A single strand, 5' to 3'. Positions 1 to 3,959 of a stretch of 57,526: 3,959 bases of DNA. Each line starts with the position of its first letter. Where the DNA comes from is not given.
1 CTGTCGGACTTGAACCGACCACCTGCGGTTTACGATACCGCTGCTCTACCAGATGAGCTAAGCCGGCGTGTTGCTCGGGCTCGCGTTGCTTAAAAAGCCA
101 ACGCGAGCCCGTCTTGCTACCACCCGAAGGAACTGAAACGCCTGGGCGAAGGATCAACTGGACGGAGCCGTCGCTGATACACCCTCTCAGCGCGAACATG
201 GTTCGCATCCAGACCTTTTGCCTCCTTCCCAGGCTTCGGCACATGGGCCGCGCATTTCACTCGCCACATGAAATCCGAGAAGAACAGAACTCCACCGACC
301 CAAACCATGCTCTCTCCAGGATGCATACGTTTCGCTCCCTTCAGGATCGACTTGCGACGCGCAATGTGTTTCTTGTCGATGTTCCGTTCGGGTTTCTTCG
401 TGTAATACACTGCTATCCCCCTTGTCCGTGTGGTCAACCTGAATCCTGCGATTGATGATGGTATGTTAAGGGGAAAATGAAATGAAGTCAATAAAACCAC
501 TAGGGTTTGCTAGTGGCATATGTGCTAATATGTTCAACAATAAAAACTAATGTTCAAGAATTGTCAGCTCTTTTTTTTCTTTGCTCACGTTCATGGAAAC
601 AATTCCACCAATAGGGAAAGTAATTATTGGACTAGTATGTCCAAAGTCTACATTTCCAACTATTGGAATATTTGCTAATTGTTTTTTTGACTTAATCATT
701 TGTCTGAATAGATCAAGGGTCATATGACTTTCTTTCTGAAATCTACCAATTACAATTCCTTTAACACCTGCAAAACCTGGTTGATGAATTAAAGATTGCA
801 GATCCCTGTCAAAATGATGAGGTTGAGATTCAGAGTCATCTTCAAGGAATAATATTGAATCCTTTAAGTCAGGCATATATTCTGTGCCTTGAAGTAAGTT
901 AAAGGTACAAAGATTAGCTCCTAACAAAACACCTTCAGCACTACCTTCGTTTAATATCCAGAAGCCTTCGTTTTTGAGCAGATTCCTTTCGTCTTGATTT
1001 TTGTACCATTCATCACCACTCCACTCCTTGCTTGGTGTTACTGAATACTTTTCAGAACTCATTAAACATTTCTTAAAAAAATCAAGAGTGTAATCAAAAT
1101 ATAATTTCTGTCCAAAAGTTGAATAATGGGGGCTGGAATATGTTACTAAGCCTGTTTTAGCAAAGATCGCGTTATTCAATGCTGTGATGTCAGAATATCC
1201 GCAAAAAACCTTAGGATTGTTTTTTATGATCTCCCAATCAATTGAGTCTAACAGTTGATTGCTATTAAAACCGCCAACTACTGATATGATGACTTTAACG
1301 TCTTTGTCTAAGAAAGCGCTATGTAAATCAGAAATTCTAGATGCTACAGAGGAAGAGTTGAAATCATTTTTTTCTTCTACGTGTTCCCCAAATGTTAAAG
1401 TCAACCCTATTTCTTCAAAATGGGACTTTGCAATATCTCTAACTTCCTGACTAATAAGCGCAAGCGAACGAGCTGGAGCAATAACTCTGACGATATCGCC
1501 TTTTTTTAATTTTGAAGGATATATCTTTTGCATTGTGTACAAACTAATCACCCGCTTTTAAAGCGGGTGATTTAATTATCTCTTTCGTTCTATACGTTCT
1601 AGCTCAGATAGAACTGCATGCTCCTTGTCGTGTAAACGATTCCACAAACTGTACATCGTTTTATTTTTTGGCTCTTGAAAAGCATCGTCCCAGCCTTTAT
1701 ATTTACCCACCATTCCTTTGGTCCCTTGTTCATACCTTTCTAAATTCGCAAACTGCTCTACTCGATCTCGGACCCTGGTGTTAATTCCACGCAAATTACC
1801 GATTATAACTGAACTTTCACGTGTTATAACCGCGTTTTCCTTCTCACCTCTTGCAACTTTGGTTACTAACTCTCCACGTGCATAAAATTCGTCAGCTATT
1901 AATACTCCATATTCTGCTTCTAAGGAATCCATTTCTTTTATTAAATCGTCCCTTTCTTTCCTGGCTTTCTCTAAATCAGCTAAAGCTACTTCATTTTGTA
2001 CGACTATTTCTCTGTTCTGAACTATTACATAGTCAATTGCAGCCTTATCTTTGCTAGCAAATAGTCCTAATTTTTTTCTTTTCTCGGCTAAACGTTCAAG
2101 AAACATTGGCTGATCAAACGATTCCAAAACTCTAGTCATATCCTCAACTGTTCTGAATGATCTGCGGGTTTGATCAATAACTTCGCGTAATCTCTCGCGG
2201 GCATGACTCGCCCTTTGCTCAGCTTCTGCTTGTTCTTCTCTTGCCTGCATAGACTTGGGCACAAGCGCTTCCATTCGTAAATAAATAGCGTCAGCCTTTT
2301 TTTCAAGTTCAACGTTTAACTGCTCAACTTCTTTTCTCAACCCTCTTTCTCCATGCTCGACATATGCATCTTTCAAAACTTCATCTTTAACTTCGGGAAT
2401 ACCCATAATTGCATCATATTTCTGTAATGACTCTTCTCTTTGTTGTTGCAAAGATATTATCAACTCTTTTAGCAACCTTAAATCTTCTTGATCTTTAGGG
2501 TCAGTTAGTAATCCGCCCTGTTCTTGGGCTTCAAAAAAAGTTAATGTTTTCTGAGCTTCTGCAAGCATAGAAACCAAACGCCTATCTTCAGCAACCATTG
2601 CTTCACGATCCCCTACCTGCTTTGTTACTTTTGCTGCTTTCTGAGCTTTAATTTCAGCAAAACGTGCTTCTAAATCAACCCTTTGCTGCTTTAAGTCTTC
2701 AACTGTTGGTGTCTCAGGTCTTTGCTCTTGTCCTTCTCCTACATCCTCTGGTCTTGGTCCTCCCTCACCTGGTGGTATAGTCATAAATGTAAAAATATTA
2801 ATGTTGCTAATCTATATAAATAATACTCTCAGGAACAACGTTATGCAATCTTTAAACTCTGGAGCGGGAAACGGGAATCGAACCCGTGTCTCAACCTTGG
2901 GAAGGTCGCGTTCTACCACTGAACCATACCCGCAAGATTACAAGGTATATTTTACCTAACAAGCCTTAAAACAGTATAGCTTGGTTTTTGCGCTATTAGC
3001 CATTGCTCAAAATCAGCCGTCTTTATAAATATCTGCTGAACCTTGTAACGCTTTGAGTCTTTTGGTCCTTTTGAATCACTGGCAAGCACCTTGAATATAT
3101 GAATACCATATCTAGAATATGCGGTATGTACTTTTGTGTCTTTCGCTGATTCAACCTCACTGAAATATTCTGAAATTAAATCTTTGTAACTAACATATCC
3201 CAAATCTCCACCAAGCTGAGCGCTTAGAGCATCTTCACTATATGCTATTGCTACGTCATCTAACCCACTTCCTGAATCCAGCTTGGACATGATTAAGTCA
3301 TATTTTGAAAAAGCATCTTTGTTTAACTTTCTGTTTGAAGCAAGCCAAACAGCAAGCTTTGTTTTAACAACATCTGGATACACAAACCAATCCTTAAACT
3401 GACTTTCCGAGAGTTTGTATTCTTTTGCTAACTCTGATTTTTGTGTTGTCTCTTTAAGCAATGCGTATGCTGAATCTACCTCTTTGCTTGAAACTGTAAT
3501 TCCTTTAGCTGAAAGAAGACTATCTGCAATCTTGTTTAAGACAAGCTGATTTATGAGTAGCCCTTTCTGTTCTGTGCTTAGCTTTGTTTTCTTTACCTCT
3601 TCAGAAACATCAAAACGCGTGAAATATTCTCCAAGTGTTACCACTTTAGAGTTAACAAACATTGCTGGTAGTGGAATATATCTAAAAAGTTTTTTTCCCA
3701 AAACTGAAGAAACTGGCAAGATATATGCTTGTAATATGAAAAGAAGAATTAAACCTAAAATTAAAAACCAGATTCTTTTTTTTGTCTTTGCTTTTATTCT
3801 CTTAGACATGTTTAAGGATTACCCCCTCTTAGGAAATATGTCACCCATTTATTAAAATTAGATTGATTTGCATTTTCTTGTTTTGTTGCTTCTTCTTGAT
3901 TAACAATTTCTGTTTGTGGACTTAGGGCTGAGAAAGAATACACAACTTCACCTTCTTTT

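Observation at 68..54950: Five dispersed GC-rich patches in an AT-rich genome, with recurring cassette-like architecture and non-random placement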

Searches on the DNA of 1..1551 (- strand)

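Call 17: search_rna_families(source=window, start=1, end=600, threshold=evalue, max_evalue=10)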
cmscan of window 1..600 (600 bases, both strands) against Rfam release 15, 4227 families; matches with E-value up to 10: 5.
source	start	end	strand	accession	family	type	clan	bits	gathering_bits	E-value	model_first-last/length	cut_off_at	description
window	1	67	-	RF00005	tRNA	Gene; tRNA;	CL00001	47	29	6.4e-09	1-65/71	3'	tRNA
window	568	600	-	RF01347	CRISPR-DR37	Gene; CRISPR;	-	18.6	40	1.6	1-35/35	no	CRISPR RNA direct repeat element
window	489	582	-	RF02319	TtnuHACA12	Gene; snRNA; snoRNA; HACA-box;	-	17.9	80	7.7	1-131/131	no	Tetrahymena snoRNA TtnuHACA12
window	442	485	+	RF02031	tpke11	Gene; sRNA;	-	13.9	43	5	1-77/77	no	tpke11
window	4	50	-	RF02684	Twister-P5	Gene; ribozyme;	CL00120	12.3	37.6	8.7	1-58/58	no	Type-P5 twister ribozyme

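Call 30: search_rna_families(source=L014, start=2300, end=3700, threshold=evalue, max_evalue=1)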
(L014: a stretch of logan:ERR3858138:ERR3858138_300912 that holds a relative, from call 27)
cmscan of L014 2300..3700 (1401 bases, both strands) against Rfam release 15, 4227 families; matches with E-value up to 1: 2.
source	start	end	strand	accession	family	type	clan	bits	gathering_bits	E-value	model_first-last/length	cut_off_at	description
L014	2834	2906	+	RF00005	tRNA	Gene; tRNA;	CL00001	61.3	29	1.7e-12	1-71/71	no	tRNA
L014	2834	2907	-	RF04354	Plastid-ycf2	Cis-reg;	-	19.9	65.7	0.44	1-75/75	no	Plastid-ycf2 5UTR RNA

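Call 107: search_rna_families(source=L014, start=2930, end=3510, threshold=evalue, max_evalue=10)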
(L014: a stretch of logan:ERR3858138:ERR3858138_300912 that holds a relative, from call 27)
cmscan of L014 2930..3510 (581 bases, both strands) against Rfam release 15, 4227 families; matches with E-value up to 10: 5.
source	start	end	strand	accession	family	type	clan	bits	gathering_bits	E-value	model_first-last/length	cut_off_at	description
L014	2948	3015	+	RF03755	mir-4005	Gene; miRNA;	-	18.2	80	0.59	1-54/54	no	mir-4005 microRNA precursor family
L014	3445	3493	-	RF04107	mir-5391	Gene; miRNA;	-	14.3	99.3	6.3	1-68/68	no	mir-5391 microRNA precursor family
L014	3023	3057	-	RF01321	CRISPR-DR8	Gene; CRISPR;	-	14.1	39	6.5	1-37/37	no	CRISPR RNA direct repeat element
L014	3192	3250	-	RF01909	CDKN2B-AS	Gene; lncRNA;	-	12.7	80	8.9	1-150/150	no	CDKN2B antisense RNA 1 intronic convserved region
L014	3423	3456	+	RF01346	CRISPR-DR36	Gene; CRISPR;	-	12.2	38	7.4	1-36/36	no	CRISPR RNA direct repeat element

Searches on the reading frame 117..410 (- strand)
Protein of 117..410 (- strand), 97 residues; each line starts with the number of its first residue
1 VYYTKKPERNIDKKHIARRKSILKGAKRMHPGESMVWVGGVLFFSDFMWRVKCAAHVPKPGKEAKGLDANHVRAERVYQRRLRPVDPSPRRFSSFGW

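Call 62: search_protein_families(library=ncbifam, max_evalue=1, proteins=[window:117-410:-])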
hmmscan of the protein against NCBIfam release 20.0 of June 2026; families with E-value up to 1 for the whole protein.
window:117-410:- (97 aa): 0 families

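Call 63: search_protein_families(library=phrogs, max_evalue=0.1, proteins=[window:117-410:-])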
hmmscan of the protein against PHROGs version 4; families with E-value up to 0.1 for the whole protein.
window:117-410:- (97 aa): 0 families

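Call 92: search_protein_families(library=padloc, max_evalue=0.1, proteins=[window:117-410:-])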
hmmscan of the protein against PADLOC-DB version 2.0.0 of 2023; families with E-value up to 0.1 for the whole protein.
window:117-410:- (97 aa): 0 families

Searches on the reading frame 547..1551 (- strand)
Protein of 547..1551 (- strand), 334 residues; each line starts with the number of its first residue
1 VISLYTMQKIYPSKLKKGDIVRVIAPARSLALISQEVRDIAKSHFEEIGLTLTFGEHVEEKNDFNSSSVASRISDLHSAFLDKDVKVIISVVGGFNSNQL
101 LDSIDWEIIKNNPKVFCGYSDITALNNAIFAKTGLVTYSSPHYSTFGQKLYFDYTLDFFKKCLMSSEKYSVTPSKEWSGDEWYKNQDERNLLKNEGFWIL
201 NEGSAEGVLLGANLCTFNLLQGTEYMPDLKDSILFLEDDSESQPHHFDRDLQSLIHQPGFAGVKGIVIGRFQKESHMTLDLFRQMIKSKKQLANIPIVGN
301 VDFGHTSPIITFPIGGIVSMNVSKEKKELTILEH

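Call 27: find_encoding_contigs(protein=window:547-1551:-, flank=10000, max_places=10)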
Protein window:547-1551:- (334 aa): 8 contigs read that carry it; 4 places shown.
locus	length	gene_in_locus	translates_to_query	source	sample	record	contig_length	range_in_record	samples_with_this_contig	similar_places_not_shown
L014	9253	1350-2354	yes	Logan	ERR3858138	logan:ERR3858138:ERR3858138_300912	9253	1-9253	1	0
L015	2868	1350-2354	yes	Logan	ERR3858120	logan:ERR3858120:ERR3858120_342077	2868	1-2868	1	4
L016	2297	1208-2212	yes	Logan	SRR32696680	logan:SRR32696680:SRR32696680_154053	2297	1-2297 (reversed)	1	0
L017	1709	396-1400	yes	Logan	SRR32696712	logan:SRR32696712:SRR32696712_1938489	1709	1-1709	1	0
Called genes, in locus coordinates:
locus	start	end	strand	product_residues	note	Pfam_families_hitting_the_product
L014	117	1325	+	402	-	-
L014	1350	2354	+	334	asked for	PF02016:Peptidase_S66, PF17676:Peptidase_S66C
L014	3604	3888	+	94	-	PF09527:ATPase_gene1 (weak)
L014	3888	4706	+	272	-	PF00119:ATP-synt_A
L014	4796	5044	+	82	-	PF00137:ATP-synt_C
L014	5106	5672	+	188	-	PF00430:ATP-synt_B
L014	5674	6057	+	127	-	PF00213:OSCP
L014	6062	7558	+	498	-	PF02874:ATP-synt_ab_N, PF00006:ATP-synt_ab, PF00306:ATP-synt_ab_C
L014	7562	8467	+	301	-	PF00231:ATP-synt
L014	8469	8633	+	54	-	-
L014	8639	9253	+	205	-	?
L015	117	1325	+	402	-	-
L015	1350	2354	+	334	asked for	PF02016:Peptidase_S66, PF17676:Peptidase_S66C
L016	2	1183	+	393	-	?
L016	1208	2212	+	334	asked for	PF02016:Peptidase_S66, PF17676:Peptidase_S66C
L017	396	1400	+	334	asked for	PF02016:Peptidase_S66, PF17676:Peptidase_S66C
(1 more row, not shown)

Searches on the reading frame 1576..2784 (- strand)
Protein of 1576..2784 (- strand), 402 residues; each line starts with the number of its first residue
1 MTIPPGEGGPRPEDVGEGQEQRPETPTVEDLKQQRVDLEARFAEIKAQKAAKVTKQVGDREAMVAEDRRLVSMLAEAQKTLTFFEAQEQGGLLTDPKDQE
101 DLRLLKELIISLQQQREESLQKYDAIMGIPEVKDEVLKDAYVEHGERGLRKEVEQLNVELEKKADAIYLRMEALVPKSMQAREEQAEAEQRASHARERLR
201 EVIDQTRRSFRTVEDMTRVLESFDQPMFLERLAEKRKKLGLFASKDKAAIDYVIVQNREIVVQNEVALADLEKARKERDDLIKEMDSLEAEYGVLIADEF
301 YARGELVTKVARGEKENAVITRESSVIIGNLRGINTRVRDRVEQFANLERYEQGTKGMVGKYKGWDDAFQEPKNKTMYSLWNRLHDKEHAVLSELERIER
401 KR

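Call 39: search_protein_families(library=pfam, max_evalue=0.001, proteins=[window:1576-2784:-])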
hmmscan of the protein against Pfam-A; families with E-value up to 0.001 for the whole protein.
window:1576-2784:- (402 aa): 0 families

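Call 92: search_protein_families(library=padloc, max_evalue=0.1, proteins=[window:1576-2784:-])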
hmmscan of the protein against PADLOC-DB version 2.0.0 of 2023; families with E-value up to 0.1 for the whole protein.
window:1576-2784:- (402 aa): 0 families

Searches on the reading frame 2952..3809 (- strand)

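Call 39: search_protein_families(library=pfam, max_evalue=0.001, proteins=[window:2952-3809:-])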
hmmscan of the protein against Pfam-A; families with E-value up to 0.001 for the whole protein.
window:2952-3809:- (285 aa): 2 families
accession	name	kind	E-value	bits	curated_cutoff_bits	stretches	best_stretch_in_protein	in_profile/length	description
PF13616.12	Rotamase_3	-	1.1e-11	45.8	22.5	1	161-242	31-113/116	PPIC-type PPIASE domain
PF00639.27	Rotamase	-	1.8e-07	32.5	21.7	1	161-241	13-95/97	PPIC-type PPIASE domain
